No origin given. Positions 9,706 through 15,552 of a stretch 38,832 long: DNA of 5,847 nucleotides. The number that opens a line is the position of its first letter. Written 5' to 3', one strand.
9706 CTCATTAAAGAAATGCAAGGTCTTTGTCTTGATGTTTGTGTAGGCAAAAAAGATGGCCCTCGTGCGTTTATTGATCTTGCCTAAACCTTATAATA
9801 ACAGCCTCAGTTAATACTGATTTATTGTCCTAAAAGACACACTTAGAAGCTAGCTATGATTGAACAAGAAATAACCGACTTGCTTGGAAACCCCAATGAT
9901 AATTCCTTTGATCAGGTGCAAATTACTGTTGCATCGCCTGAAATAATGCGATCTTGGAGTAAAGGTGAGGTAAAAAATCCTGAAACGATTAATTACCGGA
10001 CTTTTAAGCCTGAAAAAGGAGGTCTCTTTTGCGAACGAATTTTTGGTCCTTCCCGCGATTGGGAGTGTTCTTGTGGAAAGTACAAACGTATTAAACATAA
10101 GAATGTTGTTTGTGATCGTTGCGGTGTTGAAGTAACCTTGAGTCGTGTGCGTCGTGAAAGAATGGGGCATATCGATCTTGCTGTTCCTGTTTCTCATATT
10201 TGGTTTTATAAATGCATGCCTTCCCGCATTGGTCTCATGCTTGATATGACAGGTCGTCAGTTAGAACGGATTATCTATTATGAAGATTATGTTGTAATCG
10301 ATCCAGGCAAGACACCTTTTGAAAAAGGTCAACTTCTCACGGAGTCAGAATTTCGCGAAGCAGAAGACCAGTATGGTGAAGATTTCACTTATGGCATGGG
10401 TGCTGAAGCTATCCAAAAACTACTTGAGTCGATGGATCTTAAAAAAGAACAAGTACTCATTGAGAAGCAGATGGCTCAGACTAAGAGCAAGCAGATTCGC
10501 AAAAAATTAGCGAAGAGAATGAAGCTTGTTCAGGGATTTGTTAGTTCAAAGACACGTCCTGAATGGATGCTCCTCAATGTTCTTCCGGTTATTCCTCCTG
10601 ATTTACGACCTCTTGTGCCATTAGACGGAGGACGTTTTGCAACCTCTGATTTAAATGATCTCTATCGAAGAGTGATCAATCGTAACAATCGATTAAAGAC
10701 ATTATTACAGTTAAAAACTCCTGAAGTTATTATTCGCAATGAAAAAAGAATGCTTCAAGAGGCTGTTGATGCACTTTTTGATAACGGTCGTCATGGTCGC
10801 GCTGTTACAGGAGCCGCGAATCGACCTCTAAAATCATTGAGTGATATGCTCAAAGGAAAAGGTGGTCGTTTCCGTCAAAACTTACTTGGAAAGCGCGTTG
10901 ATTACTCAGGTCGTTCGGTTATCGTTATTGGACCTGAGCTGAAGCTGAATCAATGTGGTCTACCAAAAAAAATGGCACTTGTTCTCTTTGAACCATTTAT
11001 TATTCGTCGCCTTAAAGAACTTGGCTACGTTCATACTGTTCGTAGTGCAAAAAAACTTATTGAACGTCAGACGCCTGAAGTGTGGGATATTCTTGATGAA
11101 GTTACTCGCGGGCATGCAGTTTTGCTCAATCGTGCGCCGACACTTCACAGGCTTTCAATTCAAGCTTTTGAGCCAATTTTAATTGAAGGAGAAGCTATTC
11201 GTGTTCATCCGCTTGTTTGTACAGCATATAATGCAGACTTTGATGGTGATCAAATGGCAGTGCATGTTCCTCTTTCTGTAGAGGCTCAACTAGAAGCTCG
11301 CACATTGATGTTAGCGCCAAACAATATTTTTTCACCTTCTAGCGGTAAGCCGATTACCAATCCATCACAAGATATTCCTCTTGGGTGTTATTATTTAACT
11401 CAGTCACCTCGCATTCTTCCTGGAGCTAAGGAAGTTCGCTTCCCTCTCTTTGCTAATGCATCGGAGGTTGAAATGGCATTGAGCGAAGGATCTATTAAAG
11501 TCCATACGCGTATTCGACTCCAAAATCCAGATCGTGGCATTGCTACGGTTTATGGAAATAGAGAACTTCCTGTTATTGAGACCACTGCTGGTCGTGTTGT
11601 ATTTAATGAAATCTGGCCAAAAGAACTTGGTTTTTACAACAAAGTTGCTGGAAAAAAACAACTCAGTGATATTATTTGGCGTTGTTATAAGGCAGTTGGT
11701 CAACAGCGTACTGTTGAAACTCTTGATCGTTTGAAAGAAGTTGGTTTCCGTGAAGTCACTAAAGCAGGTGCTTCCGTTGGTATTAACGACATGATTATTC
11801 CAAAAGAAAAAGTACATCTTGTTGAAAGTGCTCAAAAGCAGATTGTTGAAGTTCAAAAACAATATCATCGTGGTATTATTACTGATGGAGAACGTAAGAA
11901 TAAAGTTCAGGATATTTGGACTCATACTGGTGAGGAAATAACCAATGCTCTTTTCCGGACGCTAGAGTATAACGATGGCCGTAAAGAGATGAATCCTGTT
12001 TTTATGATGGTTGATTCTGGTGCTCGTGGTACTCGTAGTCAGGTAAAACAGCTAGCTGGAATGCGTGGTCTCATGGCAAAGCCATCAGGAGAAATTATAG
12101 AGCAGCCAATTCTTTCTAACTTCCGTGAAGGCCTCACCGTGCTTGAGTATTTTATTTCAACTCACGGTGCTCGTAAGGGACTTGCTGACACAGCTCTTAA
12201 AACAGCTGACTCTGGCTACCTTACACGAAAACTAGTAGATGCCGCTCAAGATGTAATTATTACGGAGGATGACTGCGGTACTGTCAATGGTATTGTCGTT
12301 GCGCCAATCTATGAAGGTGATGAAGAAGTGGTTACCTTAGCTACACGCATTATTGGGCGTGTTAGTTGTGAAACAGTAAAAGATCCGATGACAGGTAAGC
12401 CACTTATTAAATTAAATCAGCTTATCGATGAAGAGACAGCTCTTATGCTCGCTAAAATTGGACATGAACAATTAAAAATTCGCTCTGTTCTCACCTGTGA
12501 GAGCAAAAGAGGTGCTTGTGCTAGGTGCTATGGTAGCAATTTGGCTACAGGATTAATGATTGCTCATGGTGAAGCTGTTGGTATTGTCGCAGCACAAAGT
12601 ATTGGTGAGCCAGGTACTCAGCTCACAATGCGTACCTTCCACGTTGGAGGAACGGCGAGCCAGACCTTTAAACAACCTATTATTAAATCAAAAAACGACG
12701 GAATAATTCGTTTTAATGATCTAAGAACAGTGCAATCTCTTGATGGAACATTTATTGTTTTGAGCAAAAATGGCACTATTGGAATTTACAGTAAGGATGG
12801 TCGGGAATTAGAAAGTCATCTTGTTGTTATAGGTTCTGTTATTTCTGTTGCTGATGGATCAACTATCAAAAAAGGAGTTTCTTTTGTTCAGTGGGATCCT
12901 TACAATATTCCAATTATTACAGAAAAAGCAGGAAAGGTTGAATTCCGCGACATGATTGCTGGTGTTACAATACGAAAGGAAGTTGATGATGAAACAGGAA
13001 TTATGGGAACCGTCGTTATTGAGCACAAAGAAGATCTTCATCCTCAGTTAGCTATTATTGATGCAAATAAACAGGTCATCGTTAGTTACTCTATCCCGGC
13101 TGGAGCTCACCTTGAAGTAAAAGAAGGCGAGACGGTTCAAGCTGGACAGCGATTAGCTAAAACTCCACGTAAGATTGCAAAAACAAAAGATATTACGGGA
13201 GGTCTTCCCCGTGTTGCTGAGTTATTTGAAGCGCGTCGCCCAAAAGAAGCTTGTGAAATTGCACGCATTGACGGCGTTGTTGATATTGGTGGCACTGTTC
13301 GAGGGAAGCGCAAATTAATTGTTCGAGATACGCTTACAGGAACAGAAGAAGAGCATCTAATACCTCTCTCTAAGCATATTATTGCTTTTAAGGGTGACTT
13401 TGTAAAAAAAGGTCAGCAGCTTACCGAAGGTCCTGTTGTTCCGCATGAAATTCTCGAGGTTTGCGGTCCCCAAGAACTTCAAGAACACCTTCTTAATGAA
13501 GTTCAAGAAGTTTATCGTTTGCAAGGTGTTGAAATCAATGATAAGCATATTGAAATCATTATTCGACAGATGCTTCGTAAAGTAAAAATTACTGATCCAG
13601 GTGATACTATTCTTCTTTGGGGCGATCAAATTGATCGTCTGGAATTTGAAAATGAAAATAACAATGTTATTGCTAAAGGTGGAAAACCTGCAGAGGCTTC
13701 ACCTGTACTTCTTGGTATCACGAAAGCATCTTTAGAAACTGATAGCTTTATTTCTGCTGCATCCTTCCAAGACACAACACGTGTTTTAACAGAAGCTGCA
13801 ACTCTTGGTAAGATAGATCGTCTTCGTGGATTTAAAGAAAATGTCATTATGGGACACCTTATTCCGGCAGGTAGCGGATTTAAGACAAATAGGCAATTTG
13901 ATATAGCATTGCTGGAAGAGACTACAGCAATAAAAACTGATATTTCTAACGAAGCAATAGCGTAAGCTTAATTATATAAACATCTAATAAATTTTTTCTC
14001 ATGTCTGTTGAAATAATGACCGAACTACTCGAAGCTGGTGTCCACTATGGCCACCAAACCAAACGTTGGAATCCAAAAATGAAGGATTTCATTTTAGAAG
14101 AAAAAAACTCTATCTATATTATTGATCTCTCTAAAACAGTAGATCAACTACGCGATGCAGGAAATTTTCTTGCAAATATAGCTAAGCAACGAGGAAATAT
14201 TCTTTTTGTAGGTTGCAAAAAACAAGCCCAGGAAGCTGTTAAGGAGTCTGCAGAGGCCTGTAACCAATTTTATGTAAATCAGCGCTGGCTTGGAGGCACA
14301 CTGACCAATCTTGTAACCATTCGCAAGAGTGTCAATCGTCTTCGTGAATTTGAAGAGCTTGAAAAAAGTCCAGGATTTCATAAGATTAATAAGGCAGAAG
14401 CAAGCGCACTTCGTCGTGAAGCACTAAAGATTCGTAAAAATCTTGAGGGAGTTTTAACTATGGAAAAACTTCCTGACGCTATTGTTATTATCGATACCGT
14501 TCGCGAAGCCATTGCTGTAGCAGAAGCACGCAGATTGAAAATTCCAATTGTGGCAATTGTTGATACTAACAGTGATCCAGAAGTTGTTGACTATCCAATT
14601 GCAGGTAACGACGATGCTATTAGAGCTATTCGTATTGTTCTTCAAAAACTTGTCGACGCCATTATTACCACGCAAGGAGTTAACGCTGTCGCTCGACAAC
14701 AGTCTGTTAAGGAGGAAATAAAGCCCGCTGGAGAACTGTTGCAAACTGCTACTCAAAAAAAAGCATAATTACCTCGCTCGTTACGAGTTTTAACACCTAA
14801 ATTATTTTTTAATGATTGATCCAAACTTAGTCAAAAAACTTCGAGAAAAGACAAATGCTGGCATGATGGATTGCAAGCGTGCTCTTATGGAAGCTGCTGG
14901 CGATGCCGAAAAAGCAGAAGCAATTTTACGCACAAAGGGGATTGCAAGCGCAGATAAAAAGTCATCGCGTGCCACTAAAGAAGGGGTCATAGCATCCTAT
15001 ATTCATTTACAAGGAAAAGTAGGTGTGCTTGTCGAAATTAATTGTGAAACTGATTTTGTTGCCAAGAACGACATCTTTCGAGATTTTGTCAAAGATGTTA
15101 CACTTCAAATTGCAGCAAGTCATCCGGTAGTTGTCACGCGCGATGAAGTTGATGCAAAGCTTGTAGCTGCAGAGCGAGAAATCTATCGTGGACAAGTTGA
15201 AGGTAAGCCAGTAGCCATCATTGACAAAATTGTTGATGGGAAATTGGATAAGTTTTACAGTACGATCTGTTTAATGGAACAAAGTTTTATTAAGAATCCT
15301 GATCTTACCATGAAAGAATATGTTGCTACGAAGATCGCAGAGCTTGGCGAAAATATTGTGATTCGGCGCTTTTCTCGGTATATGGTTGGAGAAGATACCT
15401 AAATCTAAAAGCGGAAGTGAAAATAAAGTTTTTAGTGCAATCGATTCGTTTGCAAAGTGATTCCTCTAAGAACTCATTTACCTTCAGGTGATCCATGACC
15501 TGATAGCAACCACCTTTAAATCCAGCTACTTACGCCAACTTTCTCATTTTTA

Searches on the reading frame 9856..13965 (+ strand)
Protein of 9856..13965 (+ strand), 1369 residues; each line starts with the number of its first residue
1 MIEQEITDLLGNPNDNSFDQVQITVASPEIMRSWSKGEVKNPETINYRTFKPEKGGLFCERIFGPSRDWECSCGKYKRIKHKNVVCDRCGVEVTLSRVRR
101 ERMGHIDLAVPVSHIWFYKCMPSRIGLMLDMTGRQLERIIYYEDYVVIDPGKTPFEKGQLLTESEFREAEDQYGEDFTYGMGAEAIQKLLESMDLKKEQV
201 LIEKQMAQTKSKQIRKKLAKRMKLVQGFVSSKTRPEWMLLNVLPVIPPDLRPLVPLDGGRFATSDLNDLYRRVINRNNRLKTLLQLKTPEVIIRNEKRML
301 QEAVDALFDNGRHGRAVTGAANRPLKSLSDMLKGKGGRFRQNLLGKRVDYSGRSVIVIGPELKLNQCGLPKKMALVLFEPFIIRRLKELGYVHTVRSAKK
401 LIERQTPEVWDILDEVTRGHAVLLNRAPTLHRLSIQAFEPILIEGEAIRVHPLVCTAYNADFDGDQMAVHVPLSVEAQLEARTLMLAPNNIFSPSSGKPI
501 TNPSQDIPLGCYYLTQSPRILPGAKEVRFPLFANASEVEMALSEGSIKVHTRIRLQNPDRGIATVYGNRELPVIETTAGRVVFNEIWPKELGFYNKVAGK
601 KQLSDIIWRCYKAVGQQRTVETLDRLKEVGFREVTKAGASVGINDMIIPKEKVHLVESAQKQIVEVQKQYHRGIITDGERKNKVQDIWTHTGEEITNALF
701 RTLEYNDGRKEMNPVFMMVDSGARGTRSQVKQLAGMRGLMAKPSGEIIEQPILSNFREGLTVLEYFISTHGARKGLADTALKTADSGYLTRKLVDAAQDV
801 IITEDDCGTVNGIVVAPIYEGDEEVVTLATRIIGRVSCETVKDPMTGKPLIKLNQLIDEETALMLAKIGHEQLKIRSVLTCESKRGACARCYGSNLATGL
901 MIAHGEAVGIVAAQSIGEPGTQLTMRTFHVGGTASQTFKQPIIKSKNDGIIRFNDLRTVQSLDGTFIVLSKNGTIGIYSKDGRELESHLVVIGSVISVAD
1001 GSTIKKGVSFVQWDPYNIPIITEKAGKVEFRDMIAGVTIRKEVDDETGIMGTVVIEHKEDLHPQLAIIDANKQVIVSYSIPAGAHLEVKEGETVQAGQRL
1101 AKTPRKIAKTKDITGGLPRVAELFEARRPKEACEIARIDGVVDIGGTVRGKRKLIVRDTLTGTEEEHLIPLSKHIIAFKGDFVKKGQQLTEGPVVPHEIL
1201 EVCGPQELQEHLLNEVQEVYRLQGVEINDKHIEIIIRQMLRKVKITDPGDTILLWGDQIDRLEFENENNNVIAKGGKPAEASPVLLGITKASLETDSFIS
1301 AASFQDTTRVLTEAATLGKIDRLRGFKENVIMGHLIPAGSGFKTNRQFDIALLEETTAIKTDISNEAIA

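Call 72: search_protein_families(library=pfam, proteins=[window:9856-13965:+], max_evalue=0.0001)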
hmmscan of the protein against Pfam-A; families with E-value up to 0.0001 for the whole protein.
window:9856-13965:+ (1369 aa): 6 families
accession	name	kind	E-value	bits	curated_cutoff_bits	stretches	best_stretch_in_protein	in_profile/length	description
PF04997.17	RNA_pol_Rpb1_1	-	4.3e-86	289.5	39.7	1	17-343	3-312/312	RNA polymerase Rpb1, domain 1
PF04998.22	RNA_pol_Rpb1_5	-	6.5e-77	259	28.5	1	759-1294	1-265/267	RNA polymerase Rpb1, domain 5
PF00623.25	RNA_pol_Rpb1_2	-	6.3e-39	134.3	25.3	2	400-486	79-165/166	RNA polymerase Rpb1, domain 2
PF04983.23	RNA_pol_Rpb1_3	-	2.7e-24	86.3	28.9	1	490-646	1-162/162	RNA polymerase Rpb1, domain 3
PF05000.22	RNA_pol_Rpb1_4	-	9.9e-18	64.5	24.8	1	675-756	1-106/107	RNA polymerase Rpb1, domain 4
PF01333.25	Apocytochr_F_C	-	4e-06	27.3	30.4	0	1055-1104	16-64/118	Apocytochrome F, C-terminal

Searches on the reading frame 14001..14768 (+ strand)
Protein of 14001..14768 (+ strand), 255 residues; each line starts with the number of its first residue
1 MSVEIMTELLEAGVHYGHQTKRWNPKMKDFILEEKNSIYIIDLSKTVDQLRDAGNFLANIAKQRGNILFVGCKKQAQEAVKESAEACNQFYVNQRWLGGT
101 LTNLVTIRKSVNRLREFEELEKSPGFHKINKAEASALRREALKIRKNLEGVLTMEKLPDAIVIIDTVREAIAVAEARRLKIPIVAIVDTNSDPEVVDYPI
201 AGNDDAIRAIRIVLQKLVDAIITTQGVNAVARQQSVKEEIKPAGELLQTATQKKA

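Call 6: search_protein_families(library=ncbifam, proteins=[window:14001-14768:+], max_evalue=0.001)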
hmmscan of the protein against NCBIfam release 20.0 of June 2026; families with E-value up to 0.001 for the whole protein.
window:14001-14768:+ (255 aa): 4 families
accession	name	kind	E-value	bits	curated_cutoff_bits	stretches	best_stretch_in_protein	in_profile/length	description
TIGR01011.1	rpsB_bact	equivalog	5.3e-92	307.1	76.3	1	6-224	4-222/225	30S ribosomal protein S2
NF051451.1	30S_S2_sunset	exception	2.1e-74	250.9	710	1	1-235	1-234/382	30S ribosomal protein S2, sunset domain variant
NF008966.0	PRK12311.1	equivalog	4.3e-74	249.6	526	1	6-245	8-246/334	30S ribosomal protein S2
TIGR01012.1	uS2_euk_arch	equivalog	5e-22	78.4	211.5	2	7-105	7-102/196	30S ribosomal protein S2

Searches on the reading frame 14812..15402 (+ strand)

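Call 4: search_protein_families(library=pfam, proteins=[window:14812-15402:+], max_evalue=0.01)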
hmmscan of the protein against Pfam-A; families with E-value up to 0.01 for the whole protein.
window:14812-15402:+ (196 aa): 2 families
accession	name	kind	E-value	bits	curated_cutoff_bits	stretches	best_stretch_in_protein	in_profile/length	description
PF00889.24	EF_TS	-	2e-35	122.7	27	1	55-194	77-204/204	Elongation factor TS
PF25025.1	EF-Ts_N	-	0.0007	20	33.2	1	6-41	16-52/60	Elongation factor Ts, mitochondrial, N-terminal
